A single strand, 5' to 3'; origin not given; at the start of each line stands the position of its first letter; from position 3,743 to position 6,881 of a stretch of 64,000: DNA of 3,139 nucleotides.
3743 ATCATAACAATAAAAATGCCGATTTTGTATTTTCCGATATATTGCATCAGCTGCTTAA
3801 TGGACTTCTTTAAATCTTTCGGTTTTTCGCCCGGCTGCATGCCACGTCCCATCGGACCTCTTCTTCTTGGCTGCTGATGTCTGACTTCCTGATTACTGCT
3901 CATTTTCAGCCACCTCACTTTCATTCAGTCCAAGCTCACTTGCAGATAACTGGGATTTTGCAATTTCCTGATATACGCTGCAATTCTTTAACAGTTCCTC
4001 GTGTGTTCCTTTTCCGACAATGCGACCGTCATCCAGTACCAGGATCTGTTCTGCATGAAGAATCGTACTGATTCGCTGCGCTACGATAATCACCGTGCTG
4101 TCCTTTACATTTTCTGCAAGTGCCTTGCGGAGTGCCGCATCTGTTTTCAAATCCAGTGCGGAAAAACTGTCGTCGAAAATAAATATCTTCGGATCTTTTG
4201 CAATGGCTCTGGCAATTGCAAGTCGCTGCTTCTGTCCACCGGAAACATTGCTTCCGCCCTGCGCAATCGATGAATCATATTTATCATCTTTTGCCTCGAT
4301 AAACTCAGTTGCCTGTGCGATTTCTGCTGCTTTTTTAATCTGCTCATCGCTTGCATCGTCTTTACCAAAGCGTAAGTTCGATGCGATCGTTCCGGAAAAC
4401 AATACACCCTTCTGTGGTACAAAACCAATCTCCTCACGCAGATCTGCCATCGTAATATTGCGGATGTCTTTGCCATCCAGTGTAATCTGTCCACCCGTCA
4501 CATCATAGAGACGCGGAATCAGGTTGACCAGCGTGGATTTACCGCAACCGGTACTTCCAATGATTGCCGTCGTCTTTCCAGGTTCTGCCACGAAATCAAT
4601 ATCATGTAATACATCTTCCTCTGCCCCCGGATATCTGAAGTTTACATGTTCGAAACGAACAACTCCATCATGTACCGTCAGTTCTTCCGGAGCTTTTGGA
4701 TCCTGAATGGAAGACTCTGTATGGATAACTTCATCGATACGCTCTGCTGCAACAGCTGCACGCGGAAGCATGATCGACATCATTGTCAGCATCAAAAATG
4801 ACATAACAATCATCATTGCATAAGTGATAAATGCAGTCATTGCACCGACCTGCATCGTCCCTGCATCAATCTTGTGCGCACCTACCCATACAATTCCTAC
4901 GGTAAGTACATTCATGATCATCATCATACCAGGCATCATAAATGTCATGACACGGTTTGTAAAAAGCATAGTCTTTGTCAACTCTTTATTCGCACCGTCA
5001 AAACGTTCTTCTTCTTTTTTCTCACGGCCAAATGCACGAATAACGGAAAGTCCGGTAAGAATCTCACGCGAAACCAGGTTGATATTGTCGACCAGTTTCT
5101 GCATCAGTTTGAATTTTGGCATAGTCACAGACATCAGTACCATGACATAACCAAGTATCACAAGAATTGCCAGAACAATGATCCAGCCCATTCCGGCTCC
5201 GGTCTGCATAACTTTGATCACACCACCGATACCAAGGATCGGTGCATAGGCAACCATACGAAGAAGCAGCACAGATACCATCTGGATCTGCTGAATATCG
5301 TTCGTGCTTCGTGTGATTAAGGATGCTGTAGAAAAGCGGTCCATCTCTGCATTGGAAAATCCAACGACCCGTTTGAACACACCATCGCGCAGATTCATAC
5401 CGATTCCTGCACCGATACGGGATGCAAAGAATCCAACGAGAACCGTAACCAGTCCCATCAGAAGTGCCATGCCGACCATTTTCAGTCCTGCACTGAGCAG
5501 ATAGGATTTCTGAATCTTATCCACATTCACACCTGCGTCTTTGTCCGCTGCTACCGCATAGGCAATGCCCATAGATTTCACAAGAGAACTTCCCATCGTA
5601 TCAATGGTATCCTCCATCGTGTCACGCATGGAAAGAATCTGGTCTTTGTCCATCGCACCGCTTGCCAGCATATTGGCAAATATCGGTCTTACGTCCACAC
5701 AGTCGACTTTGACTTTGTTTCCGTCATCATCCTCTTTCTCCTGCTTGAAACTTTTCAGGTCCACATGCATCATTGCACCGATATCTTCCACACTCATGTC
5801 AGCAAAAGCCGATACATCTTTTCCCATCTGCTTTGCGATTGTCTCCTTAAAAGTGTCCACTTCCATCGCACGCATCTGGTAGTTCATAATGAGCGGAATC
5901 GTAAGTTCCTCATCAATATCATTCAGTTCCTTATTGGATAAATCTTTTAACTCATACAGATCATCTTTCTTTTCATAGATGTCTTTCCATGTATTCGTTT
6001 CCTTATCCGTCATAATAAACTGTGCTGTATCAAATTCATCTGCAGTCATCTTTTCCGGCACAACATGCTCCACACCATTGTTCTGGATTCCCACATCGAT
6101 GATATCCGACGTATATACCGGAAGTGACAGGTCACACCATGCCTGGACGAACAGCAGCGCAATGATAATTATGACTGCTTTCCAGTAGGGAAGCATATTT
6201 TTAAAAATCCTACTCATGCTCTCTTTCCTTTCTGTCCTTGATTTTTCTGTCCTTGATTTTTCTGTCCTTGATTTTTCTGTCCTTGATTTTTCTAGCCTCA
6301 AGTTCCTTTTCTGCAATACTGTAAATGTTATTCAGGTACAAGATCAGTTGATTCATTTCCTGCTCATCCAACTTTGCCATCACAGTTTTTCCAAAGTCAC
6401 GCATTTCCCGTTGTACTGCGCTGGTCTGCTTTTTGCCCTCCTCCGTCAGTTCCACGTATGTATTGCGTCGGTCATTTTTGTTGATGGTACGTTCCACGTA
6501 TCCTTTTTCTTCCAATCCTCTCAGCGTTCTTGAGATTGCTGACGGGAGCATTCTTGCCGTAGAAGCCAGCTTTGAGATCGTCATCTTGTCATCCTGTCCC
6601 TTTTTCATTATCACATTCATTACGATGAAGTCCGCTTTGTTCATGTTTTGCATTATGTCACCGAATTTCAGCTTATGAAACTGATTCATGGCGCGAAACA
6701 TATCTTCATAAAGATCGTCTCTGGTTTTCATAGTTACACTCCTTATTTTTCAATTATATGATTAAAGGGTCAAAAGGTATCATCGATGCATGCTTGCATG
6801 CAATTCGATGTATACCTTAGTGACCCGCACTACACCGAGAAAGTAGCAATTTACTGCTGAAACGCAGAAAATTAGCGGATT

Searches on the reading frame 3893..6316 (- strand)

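Call 10: search_protein_families(library=pfam, proteins=[window:3893-6316:-], max_evalue=0.01)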
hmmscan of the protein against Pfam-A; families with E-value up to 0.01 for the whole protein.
window:3893-6316:- (807 aa): 4 families
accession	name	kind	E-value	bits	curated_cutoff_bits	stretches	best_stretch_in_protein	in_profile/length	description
PF00664.28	ABC_membrane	-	1e-33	117.7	28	1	278-506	45-273/274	ABC transporter transmembrane region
PF00005.33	ABC_tran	-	2e-31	109.8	25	1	570-718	1-136/137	ABC transporter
PF02463.25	SMC_N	-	8.1e-06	25.9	40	1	610-759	110-209/220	RecF/RecN/SMC N terminal domain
PF03193.22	RsgA_GTPase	-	0.00096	19.4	30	1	566-602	93-128/174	RsgA GTPase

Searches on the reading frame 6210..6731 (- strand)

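Call 71: search_protein_families(library=pfam, proteins=[window:6210-6731:-], max_evalue=0.00001)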
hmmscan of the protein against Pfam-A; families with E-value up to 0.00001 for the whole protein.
window:6210-6731:- (173 aa): 5 families
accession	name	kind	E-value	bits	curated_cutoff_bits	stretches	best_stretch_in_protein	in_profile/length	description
PF01047.28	MarR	-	3.3e-11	43.4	24.6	1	47-90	15-58/59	MarR family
PF22381.2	Staph_reg_Sar_Rot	-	3.7e-10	40.2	27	1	29-103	11-82/85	Transcriptional regulator SarA/Rot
PF13463.12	HTH_27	-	5.3e-10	39.9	22.2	1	31-99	2-68/68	Winged helix DNA-binding domain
PF12802.13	MarR_2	-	4.7e-09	36.7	27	1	30-89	3-60/61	MarR family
PF13601.12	HTH_34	-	9.3e-09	35.8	27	1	37-111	5-77/80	Winged helix DNA-binding domain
